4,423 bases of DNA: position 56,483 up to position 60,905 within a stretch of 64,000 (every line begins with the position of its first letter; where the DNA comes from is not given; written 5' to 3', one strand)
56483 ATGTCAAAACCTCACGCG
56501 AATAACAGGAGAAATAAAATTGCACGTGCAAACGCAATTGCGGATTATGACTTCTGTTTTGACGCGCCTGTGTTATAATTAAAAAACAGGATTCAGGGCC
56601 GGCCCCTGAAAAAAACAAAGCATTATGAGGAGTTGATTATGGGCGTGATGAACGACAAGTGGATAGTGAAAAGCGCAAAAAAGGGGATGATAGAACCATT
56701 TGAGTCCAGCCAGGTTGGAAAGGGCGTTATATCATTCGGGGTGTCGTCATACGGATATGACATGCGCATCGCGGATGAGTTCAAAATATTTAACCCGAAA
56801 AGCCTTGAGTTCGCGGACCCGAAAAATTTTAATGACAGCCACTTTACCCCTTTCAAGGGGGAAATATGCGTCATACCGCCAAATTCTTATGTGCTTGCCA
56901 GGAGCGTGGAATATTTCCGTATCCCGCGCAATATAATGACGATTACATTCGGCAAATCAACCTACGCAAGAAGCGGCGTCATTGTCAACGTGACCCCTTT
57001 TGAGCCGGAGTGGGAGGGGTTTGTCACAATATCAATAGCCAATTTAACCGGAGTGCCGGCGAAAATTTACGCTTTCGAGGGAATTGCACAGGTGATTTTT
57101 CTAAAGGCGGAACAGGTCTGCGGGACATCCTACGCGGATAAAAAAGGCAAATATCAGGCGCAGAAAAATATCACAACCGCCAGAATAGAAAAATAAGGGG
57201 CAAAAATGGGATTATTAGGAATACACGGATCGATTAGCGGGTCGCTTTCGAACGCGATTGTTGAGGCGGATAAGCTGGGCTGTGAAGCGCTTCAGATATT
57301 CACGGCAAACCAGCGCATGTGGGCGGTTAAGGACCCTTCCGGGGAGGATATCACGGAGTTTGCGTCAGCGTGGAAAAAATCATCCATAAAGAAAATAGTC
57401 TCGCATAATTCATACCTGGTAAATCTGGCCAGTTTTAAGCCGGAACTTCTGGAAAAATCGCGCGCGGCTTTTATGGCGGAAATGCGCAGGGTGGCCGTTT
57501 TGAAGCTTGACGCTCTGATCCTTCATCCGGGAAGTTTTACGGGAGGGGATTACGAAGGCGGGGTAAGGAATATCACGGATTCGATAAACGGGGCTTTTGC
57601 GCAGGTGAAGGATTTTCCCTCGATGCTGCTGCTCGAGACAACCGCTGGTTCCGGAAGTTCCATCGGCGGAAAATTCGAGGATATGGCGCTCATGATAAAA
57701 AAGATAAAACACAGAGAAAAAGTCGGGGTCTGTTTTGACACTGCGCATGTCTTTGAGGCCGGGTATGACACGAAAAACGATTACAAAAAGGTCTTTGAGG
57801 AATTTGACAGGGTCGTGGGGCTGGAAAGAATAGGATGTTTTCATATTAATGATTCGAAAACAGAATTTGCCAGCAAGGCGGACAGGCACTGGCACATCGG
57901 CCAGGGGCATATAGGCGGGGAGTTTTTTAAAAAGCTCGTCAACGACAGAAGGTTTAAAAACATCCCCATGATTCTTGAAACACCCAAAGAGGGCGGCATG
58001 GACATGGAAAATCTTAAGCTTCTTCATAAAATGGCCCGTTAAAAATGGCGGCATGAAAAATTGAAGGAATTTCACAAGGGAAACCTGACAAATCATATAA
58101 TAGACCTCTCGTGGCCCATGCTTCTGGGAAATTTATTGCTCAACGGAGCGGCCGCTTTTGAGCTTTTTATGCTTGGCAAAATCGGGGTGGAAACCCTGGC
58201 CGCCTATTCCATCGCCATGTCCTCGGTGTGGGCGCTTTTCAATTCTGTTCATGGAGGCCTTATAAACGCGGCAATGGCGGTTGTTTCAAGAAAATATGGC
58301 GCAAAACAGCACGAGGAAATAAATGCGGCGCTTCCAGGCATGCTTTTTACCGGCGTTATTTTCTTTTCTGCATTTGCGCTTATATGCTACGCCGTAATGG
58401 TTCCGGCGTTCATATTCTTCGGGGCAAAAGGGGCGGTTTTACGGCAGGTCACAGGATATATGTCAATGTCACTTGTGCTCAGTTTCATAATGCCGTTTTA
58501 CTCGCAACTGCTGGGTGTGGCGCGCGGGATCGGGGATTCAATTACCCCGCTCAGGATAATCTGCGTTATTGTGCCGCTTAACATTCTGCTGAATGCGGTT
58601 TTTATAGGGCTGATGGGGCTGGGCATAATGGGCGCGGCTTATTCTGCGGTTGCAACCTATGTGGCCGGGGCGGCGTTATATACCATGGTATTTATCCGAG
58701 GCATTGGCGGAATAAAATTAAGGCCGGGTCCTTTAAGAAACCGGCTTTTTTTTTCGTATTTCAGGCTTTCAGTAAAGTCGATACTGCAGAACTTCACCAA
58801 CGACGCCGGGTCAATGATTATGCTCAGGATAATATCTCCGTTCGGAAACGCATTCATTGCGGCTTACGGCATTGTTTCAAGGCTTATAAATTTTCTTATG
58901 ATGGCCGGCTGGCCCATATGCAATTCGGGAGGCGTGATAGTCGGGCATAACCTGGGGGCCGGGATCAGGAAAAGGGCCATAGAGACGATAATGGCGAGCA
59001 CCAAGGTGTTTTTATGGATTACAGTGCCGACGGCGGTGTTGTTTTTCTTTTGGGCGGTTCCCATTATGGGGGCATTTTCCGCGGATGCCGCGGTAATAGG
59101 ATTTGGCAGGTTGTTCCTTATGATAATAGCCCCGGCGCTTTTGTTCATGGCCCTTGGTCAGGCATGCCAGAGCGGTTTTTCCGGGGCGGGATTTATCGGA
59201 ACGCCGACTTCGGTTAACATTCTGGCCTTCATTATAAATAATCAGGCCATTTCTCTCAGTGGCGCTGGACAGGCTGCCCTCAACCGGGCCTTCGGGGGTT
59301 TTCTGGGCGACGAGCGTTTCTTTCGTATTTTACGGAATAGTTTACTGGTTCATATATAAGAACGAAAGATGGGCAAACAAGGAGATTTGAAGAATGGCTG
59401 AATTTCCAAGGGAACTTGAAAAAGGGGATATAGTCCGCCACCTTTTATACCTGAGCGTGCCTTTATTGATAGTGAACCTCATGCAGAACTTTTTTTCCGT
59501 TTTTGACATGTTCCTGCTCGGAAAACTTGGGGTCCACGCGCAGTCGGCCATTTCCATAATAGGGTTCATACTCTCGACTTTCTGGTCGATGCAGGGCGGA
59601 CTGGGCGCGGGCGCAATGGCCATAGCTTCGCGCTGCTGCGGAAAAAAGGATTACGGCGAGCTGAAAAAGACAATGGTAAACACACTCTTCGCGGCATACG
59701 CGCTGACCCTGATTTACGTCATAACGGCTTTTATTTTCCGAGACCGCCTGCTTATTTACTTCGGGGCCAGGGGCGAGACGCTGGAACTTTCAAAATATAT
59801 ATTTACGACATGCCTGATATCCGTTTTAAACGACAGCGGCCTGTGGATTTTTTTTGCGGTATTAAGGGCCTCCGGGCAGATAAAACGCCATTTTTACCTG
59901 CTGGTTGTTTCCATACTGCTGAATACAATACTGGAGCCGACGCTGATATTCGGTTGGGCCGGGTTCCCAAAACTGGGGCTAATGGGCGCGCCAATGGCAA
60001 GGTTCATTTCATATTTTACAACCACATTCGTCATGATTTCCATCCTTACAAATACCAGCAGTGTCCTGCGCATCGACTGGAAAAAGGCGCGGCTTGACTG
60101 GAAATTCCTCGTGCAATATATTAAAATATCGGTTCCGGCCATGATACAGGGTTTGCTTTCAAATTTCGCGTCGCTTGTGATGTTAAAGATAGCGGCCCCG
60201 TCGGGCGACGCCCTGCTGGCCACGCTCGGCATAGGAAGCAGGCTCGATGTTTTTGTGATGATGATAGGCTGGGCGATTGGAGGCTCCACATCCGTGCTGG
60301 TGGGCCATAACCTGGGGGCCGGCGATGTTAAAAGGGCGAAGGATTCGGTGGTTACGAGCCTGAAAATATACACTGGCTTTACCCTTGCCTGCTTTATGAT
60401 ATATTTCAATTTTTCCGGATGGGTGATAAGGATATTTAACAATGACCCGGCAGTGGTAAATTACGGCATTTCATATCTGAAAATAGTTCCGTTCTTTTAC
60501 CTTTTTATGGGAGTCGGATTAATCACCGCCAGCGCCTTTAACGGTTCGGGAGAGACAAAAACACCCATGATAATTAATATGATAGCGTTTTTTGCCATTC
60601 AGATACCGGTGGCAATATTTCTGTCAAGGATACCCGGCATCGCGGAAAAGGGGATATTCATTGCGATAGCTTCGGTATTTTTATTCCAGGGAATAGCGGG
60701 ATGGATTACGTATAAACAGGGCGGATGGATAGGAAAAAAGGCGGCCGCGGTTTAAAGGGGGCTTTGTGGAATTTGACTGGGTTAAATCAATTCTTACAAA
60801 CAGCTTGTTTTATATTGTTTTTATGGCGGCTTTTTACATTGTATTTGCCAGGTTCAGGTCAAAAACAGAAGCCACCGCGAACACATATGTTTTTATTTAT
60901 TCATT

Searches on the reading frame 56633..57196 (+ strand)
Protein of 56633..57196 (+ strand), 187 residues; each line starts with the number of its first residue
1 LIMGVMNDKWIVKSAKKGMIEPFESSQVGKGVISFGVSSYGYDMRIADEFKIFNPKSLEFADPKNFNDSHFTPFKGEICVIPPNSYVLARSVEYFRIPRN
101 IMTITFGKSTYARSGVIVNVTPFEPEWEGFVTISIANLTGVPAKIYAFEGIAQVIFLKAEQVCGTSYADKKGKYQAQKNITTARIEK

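Call 64: search_protein_families(library=pfam, proteins=[window:56633-57196:+], max_evalue=0.001)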
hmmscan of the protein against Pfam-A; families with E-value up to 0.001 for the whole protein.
window:56633-57196:+ (187 aa): 2 families
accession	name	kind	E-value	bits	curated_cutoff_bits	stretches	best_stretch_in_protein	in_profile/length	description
PF22769.1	DCD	-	2e-28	99.8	27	1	6-157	2-151/153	dCTP deaminase-like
PF00692.24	dUTPase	-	2.6e-06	27.7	22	1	79-161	24-106/129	dUTPase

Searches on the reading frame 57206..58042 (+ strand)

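Call 64: search_protein_families(library=pfam, proteins=[window:57206-58042:+], max_evalue=0.001)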
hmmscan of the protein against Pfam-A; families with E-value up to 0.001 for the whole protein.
window:57206-58042:+ (278 aa): 1 family
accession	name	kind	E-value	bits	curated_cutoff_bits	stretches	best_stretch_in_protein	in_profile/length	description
PF01261.30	AP_endonuc_2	-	1.4e-48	166.2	31.1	1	20-263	3-233/249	Xylose isomerase-like TIM barrel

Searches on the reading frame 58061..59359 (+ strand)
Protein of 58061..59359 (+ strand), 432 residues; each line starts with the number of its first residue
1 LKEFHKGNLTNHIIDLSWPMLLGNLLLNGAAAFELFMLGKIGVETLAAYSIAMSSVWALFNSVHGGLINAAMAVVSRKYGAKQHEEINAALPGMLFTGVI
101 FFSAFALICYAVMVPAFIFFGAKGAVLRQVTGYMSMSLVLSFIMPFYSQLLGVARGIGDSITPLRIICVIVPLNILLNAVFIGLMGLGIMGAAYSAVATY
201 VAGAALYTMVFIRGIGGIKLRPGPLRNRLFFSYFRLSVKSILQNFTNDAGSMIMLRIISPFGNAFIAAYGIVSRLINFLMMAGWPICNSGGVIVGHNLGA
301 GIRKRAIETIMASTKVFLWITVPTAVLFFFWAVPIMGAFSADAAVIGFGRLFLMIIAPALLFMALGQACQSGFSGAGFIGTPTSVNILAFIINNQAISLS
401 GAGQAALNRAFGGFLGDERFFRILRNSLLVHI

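Call 64: search_protein_families(library=pfam, proteins=[window:58061-59359:+], max_evalue=0.001)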
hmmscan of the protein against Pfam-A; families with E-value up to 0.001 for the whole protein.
window:58061-59359:+ (432 aa): 1 family
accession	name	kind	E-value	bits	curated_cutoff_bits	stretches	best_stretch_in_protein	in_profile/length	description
PF01554.23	MatE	-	2.6e-34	118.7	24.9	2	241-393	3-155/161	MatE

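Call 78: find_related_loci(query=window:58061-59359:+, collection=metagenome_contigs, flank=2500)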
Query window:58061-59359:+ (432 aa) in metagenome_contigs; peptide patterns used: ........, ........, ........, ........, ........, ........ (x = any residue, [..] = any of these).
246 stretches matched a pattern; 5 encode a relative of the query (tblastn E <= 1e-3); 5 distinct loci.
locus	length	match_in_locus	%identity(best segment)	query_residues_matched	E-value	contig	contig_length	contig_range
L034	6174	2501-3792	89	1-432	0e+0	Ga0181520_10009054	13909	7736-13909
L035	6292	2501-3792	89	1-432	0e+0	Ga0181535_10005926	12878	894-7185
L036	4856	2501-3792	80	1-432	0e+0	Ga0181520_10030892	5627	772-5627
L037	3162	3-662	50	191-410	6e-60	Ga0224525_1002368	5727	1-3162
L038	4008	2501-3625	23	13-383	1e-8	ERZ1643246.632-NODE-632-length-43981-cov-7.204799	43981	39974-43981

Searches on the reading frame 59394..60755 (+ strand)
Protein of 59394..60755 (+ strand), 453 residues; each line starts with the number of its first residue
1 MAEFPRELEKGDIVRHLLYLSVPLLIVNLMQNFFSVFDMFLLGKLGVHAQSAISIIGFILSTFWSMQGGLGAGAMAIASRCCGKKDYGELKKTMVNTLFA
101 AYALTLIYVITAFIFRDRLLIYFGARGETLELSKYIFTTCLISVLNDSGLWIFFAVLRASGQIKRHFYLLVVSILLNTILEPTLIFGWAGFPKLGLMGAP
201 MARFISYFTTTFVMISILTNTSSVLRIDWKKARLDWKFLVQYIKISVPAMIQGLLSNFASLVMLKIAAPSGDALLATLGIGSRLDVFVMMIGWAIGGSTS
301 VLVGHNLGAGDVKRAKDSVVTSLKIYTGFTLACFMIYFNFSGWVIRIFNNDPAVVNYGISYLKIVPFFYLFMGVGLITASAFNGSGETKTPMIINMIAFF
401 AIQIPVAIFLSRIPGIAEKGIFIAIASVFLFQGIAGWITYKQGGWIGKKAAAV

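Call 64: search_protein_families(library=pfam, proteins=[window:59394-60755:+], max_evalue=0.001)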
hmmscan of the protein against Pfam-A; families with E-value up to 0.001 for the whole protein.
window:59394-60755:+ (453 aa): 1 family
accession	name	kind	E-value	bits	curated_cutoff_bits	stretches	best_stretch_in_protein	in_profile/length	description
PF01554.23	MatE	-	6e-49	166.3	24.9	2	248-408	1-160/161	MatE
